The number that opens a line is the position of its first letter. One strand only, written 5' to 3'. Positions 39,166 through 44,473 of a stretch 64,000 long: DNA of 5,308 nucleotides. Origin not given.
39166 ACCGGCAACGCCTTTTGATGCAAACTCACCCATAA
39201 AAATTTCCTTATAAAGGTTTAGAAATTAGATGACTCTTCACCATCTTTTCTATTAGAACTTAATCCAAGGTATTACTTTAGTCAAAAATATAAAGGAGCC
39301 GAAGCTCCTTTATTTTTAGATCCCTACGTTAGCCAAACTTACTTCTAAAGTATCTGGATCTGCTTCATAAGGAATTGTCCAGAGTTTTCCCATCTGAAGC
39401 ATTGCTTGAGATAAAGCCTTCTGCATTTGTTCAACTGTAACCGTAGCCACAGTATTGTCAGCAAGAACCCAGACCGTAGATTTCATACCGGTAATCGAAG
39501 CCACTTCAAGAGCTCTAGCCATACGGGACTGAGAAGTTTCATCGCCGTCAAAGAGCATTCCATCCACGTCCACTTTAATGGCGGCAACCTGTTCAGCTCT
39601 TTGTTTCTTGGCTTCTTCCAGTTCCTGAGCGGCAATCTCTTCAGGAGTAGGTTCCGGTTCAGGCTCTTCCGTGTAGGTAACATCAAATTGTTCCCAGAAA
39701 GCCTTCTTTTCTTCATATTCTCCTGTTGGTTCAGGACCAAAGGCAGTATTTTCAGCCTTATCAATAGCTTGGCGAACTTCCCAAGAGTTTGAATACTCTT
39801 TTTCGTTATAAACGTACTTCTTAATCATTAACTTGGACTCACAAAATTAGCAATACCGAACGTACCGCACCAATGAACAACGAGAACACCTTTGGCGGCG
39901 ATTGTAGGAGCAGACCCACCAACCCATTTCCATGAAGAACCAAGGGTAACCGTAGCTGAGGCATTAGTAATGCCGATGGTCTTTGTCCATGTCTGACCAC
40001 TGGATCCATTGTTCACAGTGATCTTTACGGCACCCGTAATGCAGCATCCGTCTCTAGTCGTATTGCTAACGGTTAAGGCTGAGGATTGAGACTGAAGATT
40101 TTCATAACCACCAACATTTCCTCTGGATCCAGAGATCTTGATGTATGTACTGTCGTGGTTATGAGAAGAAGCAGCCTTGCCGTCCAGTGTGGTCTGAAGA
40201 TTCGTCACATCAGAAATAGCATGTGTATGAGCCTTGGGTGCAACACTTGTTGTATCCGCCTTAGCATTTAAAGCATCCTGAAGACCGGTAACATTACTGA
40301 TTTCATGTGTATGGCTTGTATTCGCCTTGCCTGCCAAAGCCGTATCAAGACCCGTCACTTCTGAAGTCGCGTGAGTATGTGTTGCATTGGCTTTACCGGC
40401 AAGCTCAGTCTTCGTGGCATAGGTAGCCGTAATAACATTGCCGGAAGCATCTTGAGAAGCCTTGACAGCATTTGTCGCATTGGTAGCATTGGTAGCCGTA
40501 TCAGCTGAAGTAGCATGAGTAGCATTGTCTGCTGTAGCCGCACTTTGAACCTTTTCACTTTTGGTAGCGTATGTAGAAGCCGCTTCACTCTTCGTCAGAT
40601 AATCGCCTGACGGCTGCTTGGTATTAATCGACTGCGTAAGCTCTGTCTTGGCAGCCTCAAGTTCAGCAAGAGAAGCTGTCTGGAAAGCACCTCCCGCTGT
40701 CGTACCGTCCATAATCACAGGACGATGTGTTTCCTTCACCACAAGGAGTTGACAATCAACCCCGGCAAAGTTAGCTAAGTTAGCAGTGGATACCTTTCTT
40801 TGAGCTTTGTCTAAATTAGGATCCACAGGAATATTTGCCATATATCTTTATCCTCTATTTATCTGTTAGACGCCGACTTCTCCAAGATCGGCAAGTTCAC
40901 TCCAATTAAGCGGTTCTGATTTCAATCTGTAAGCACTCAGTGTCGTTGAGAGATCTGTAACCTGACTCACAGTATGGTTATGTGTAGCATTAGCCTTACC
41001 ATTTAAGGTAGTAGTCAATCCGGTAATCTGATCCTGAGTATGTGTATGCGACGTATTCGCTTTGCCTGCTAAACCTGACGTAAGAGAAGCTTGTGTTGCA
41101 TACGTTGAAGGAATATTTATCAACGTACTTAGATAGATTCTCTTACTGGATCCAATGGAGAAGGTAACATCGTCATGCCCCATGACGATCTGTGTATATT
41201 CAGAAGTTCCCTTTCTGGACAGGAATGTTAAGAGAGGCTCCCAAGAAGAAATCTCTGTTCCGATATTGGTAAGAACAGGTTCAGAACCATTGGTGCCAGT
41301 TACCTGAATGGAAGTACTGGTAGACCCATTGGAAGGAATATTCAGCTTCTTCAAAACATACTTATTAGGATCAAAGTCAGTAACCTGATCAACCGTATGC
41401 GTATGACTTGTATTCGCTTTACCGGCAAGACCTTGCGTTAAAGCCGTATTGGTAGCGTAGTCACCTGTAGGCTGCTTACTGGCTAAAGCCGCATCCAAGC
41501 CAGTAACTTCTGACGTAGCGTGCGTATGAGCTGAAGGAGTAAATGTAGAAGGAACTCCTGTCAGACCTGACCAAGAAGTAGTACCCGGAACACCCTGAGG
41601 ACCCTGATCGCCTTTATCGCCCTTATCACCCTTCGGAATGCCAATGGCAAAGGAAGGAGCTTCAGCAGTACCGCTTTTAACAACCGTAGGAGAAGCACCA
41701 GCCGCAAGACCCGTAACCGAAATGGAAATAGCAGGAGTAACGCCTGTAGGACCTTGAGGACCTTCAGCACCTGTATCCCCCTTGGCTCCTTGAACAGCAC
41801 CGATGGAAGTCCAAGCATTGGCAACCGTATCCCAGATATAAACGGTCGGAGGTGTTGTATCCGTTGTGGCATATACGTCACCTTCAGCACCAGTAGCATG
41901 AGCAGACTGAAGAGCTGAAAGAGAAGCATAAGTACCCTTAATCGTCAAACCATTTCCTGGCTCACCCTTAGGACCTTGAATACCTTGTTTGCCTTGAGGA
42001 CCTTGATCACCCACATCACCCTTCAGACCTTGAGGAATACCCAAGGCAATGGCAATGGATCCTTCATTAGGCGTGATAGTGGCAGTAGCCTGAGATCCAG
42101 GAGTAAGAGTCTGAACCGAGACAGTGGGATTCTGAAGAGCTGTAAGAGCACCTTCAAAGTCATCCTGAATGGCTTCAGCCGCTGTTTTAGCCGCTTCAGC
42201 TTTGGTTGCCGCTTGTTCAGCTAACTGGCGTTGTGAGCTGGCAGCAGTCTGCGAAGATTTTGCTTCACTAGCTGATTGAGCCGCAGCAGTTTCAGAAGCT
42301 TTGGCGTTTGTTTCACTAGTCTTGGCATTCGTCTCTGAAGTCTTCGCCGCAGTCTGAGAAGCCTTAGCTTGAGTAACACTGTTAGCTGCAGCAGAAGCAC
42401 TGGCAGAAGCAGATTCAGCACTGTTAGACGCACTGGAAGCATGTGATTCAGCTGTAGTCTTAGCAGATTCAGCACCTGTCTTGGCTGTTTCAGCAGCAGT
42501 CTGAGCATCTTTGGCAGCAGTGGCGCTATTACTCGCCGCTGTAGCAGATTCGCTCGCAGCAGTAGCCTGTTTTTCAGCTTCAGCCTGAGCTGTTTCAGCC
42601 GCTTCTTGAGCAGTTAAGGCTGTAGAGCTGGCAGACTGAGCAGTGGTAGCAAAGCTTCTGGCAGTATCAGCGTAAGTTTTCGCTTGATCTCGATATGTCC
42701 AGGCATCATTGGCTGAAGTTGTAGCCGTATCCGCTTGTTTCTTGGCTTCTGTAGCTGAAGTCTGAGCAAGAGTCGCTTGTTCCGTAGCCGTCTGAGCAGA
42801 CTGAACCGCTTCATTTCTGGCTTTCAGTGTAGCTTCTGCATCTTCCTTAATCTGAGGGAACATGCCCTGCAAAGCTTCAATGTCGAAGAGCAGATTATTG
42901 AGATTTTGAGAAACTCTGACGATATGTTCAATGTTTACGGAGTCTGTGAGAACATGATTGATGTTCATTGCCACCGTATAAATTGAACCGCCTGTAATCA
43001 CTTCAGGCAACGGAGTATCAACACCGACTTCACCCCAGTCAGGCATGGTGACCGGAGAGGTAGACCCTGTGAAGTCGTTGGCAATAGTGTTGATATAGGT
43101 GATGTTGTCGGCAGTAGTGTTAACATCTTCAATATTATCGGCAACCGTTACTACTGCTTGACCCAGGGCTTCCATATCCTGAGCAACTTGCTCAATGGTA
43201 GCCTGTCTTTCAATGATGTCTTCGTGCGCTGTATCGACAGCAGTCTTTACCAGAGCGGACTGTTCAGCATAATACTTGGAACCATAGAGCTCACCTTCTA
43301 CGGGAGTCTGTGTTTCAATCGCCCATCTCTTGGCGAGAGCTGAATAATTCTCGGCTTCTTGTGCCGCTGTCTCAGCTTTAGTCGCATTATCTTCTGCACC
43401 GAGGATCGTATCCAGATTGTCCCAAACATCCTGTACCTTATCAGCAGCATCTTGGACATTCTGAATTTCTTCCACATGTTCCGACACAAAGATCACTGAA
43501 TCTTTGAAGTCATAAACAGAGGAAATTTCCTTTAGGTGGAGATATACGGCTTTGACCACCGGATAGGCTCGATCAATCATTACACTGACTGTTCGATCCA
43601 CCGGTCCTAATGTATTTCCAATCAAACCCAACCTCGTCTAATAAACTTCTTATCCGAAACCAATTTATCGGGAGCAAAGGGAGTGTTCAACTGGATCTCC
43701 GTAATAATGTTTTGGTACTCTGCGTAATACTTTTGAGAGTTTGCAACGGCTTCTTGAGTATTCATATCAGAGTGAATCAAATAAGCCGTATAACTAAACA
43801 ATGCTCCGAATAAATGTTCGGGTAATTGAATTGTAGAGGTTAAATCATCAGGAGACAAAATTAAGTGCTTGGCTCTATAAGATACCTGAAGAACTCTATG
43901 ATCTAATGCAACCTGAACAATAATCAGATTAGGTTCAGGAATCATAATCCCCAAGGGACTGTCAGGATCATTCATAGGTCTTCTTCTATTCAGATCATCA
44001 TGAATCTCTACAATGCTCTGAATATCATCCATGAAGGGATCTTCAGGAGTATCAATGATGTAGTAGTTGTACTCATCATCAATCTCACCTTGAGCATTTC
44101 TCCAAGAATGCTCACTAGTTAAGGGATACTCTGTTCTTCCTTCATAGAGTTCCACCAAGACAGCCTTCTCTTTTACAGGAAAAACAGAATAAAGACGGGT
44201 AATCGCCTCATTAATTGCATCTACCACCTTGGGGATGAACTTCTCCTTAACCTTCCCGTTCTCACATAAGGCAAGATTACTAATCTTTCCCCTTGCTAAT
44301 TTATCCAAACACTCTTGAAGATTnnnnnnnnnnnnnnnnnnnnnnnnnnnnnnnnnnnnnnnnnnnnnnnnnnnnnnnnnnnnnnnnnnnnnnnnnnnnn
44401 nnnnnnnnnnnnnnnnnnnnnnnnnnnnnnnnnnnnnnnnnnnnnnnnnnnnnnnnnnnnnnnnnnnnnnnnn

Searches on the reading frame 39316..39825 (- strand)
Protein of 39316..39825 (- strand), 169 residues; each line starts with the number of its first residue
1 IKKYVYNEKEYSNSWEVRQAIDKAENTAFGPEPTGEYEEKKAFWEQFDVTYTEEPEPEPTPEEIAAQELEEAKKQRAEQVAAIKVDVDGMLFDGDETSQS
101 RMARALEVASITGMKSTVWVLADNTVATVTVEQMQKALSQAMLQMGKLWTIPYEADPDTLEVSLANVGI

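Call 100: search_protein_families(library=pfam, max_evalue=0.01, proteins=[window:39316-39825:-])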
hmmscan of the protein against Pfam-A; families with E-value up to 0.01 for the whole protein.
window:39316-39825:- (169 aa): 1 family
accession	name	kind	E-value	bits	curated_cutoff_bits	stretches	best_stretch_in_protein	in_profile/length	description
PF14301.12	DUF4376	-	1.9e-08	35.2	25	1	66-143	4-77/106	Domain of unknown function (DUF4376)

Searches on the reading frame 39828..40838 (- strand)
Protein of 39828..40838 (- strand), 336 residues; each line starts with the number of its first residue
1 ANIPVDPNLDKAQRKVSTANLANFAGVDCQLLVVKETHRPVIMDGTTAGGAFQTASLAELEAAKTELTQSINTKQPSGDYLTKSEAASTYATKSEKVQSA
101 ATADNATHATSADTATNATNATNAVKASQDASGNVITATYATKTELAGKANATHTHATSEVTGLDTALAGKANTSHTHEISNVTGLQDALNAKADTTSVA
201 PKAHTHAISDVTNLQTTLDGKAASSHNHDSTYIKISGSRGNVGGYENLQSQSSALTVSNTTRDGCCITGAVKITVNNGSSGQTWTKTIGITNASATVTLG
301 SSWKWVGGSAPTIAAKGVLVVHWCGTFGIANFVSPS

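Call 100: search_protein_families(library=pfam, max_evalue=0.01, proteins=[window:39828-40838:-])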
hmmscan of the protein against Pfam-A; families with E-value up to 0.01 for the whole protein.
window:39828-40838:- (336 aa): 1 family
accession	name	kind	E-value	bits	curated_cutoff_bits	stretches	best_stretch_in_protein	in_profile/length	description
PF12789.12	PTR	-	6.8e-20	71.3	27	2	149-196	2-49/60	Phage tail repeat like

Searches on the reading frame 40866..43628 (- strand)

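Call 100: search_protein_families(library=pfam, max_evalue=0.01, proteins=[window:40866-43628:-])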
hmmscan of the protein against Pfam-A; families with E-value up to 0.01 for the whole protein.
window:40866-43628:- (920 aa): 2 families
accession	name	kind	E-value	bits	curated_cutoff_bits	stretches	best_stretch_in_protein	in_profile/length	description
PF12789.12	PTR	-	4.2e-14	52.8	27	2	856-898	2-44/60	Phage tail repeat like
PF01391.23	Collagen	-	2.6e-05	24.4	27.2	0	534-558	13-37/60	Collagen triple helix repeat (20 copies)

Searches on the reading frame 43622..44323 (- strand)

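Call 100: search_protein_families(library=pfam, max_evalue=0.01, proteins=[window:43622-44323:-])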
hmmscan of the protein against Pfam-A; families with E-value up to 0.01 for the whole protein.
window:43622-44323:- (233 aa): 1 family
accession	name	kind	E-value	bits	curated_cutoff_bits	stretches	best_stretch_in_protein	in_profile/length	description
PF24175.2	SU10_adaptor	-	1.9e-06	28.9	27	1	33-211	23-182/194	SU10 adaptor protein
